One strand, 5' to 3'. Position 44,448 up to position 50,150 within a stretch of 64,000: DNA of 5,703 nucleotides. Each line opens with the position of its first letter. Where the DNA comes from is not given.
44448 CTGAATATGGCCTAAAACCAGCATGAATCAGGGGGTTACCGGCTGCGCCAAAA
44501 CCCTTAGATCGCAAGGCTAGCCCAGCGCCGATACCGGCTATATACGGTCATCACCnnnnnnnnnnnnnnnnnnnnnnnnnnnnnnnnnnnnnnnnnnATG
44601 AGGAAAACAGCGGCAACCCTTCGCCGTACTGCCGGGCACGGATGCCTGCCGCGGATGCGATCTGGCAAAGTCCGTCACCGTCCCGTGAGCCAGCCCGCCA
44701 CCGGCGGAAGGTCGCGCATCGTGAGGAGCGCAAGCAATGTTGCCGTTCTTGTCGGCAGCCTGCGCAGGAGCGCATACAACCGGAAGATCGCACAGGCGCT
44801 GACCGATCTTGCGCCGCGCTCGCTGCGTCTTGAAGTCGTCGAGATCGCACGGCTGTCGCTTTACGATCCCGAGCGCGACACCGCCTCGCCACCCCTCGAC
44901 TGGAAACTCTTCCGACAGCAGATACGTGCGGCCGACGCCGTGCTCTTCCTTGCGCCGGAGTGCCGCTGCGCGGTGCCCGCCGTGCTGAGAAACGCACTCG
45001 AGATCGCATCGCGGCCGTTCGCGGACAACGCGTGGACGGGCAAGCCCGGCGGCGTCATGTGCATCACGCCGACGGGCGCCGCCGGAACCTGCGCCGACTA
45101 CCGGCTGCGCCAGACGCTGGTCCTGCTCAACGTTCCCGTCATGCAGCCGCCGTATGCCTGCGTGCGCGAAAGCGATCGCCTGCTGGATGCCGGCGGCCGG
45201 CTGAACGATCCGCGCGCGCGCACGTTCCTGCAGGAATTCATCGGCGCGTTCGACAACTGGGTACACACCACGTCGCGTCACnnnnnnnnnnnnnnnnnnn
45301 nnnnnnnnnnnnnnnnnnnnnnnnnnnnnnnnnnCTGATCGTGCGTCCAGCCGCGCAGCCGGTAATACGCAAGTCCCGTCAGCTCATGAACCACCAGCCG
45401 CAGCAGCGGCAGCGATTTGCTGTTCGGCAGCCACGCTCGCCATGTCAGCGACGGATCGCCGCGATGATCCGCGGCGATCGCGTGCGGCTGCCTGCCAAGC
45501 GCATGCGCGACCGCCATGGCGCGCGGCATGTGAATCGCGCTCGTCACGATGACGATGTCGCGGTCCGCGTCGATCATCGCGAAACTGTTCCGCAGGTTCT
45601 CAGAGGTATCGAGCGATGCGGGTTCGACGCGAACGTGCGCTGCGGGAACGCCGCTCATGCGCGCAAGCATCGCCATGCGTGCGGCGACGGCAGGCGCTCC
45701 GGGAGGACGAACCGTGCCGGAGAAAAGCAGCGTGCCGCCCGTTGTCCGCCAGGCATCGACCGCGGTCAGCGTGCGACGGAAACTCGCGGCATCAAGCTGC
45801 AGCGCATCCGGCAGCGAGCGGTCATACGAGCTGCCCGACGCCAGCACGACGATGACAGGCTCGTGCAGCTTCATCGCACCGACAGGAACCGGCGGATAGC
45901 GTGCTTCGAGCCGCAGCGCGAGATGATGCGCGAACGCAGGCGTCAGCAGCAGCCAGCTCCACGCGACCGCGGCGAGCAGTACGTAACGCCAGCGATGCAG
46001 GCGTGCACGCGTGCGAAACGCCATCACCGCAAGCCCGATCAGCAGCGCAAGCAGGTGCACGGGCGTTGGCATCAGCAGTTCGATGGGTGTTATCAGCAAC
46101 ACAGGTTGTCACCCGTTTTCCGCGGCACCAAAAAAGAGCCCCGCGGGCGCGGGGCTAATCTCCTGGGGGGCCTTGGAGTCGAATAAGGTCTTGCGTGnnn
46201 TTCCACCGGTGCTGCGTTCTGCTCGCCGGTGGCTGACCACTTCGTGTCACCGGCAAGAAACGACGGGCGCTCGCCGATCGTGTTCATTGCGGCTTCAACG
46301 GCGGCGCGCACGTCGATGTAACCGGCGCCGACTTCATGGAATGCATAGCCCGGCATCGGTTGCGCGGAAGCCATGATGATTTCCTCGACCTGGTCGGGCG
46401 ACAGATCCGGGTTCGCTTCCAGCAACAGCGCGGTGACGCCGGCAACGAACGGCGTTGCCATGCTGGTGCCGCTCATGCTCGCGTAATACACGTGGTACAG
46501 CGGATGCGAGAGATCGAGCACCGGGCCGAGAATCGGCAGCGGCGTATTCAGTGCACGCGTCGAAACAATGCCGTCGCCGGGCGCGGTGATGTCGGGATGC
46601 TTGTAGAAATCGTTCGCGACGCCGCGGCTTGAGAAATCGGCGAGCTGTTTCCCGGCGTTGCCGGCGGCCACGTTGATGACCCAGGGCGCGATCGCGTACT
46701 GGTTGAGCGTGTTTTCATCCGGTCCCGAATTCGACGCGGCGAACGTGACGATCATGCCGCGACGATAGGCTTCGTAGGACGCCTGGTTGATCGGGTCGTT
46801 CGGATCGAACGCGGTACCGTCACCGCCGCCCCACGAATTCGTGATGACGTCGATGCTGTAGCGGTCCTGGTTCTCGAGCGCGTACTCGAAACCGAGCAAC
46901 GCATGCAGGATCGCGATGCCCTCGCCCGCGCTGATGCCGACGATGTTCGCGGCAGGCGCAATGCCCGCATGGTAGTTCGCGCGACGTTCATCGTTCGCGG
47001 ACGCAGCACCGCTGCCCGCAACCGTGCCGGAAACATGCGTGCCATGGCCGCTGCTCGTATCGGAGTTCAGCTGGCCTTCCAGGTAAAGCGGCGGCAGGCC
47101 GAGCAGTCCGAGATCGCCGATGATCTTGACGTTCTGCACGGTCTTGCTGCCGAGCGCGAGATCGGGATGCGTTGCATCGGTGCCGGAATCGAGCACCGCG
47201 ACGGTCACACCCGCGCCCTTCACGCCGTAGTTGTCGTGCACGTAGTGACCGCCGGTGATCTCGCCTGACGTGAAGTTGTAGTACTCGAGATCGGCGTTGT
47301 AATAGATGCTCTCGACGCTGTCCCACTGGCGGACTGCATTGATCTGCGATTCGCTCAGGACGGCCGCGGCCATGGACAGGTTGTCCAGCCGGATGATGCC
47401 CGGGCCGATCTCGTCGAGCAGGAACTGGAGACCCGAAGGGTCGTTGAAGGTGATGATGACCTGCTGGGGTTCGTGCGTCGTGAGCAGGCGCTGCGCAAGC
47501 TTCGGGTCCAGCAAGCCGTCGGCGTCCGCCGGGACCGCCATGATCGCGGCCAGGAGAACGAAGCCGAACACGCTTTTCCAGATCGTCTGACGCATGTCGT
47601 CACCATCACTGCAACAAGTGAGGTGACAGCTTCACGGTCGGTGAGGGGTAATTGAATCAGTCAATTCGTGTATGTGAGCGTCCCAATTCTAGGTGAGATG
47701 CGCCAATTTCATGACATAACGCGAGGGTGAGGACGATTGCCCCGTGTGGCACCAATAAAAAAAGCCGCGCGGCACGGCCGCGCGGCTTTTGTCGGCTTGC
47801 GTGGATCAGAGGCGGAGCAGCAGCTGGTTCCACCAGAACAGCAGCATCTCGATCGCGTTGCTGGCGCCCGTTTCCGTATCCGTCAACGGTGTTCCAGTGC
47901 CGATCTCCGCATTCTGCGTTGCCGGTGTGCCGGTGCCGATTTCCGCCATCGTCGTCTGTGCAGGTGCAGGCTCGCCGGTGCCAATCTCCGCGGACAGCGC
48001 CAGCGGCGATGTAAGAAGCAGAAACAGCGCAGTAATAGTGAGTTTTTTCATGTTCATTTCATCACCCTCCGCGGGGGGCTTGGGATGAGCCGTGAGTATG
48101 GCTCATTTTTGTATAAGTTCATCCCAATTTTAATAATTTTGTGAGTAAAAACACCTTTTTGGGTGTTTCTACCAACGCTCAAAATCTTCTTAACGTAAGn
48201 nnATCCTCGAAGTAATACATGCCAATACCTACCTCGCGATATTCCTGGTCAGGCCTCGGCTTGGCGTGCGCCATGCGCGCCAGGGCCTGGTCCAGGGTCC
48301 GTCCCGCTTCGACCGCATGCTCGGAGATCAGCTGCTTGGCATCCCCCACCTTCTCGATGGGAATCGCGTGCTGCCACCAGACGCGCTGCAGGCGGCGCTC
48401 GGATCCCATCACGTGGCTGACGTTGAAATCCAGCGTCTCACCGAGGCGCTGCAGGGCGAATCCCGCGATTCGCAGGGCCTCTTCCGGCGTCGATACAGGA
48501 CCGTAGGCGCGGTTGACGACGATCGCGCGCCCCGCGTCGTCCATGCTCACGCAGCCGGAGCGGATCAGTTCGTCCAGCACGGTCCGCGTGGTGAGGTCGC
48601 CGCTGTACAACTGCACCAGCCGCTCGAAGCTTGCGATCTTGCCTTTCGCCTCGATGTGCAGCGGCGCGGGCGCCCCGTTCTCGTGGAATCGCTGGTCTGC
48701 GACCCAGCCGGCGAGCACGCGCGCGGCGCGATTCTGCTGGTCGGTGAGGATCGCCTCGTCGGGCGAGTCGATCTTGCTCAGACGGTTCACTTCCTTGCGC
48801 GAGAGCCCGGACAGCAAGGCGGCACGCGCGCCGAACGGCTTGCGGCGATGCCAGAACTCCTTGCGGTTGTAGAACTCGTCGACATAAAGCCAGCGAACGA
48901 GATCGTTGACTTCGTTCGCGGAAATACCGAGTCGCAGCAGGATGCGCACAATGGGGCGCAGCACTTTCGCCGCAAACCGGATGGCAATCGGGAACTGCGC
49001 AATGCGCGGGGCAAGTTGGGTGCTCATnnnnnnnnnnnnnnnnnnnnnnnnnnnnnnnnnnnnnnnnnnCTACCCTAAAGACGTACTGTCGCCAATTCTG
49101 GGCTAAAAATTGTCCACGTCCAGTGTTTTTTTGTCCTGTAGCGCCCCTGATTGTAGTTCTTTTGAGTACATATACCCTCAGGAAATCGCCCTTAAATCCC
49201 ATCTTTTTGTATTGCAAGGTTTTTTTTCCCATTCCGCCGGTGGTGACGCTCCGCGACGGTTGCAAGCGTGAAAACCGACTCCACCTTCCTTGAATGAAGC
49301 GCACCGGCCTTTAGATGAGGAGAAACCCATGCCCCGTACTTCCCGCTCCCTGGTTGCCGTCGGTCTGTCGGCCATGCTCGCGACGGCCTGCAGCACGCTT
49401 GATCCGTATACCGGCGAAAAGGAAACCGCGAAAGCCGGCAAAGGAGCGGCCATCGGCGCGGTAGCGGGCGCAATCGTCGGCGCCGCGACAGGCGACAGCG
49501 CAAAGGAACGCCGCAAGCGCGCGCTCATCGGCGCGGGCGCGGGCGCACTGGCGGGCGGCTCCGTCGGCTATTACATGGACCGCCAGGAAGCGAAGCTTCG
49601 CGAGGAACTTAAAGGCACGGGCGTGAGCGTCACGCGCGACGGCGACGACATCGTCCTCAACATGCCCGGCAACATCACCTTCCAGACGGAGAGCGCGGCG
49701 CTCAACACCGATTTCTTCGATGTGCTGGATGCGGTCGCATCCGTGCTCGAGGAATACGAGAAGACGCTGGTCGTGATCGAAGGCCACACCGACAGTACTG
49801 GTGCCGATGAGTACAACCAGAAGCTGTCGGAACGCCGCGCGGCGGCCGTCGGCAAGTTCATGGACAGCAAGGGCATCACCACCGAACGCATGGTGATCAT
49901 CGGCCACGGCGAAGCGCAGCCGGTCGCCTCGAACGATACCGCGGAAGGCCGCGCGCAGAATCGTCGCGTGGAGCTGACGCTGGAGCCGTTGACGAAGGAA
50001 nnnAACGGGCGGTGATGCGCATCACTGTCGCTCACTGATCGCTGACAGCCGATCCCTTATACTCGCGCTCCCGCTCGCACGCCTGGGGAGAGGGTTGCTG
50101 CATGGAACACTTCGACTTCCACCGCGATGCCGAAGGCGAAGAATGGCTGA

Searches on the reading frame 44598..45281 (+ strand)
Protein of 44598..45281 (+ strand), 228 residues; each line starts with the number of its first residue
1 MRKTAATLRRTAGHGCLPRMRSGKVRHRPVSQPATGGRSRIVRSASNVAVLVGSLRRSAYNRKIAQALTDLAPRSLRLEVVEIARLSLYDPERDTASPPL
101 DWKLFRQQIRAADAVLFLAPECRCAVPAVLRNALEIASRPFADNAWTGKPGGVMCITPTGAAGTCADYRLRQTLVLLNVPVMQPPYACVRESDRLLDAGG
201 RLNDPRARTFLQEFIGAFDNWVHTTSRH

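Call 51: search_protein_families(library=pfam, proteins=[window:44598-45281:+], max_evalue=0.00001)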
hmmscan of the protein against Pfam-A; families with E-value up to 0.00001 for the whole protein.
window:44598-45281:+ (228 aa): 1 family
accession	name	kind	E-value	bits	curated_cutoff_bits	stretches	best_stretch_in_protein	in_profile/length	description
PF03358.20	FMN_red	-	1.1e-25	90.4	24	1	47-189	2-147/152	NADPH-dependent FMN reductase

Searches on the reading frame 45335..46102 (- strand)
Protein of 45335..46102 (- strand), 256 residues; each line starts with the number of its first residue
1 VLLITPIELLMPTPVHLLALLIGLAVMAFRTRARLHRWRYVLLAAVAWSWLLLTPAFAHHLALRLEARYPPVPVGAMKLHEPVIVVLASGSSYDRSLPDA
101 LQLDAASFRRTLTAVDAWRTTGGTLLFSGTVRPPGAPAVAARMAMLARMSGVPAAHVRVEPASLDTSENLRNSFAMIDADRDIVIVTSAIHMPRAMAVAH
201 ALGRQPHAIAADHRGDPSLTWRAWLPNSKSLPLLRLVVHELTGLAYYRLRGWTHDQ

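Call 51: search_protein_families(library=pfam, proteins=[window:45335-46102:-], max_evalue=0.00001)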
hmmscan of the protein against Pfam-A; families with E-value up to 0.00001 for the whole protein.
window:45335-46102:- (256 aa): 1 family
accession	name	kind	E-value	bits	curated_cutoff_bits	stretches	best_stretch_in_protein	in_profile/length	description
PF02698.23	DUF218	-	7.6e-23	81.3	27.6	1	83-243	2-133/133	DUF218 domain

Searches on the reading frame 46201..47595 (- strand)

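Call 51: search_protein_families(library=pfam, proteins=[window:46201-47595:-], max_evalue=0.00001)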
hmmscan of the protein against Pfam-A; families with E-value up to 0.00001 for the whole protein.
window:46201-47595:- (465 aa): 1 family
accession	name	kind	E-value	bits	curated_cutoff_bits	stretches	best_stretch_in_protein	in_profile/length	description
PF00082.27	Peptidase_S8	-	2.2e-44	152.4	21.8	1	127-424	1-287/288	Subtilase family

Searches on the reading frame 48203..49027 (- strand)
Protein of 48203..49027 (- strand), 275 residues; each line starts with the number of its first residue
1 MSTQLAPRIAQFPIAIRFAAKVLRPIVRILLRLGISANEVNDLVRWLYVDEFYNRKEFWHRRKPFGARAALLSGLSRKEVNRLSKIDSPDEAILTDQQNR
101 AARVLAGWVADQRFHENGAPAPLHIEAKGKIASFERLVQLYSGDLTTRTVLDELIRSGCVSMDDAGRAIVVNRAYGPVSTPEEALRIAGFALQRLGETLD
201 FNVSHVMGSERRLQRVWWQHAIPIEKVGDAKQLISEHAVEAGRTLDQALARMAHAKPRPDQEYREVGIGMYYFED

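Call 51: search_protein_families(library=pfam, proteins=[window:48203-49027:-], max_evalue=0.00001)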
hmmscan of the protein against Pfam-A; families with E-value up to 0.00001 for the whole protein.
window:48203-49027:- (275 aa): 1 family
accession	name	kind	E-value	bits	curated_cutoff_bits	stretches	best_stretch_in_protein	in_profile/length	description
PF20112.4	DUF6502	-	3e-39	134.9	27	1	20-275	9-263/268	Family of unknown function (DUF6502)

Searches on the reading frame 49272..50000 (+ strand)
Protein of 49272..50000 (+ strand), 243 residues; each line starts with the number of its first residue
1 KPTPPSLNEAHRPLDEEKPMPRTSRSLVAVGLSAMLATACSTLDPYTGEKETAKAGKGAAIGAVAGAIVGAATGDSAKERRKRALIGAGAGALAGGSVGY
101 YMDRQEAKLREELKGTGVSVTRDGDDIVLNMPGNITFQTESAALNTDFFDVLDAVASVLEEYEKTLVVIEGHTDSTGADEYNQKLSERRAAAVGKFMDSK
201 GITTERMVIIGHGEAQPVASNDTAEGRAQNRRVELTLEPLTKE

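Call 93: search_protein_families(library=pfam, proteins=[window:49272-50000:+], max_evalue=0.00001)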
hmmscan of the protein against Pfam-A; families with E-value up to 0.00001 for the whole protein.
window:49272-50000:+ (243 aa): 4 families
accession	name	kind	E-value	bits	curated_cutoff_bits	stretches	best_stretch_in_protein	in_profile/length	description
PF00691.25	OmpA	-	2e-21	76.6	27.2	1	136-231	1-98/98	OmpA family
PF13488.11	Gly-zipper_Omp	-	1.4e-13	50.9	25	1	61-106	1-46/46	Glycine zipper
PF13441.11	Gly-zipper_YMGG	-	8.7e-11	41.8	28.9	1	54-101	2-45/45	YMGG-like Gly-zipper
PF05433.20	Rick_17kDa_Anti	-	1e-06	29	24.2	1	58-99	2-43/43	Glycine zipper 2TM domain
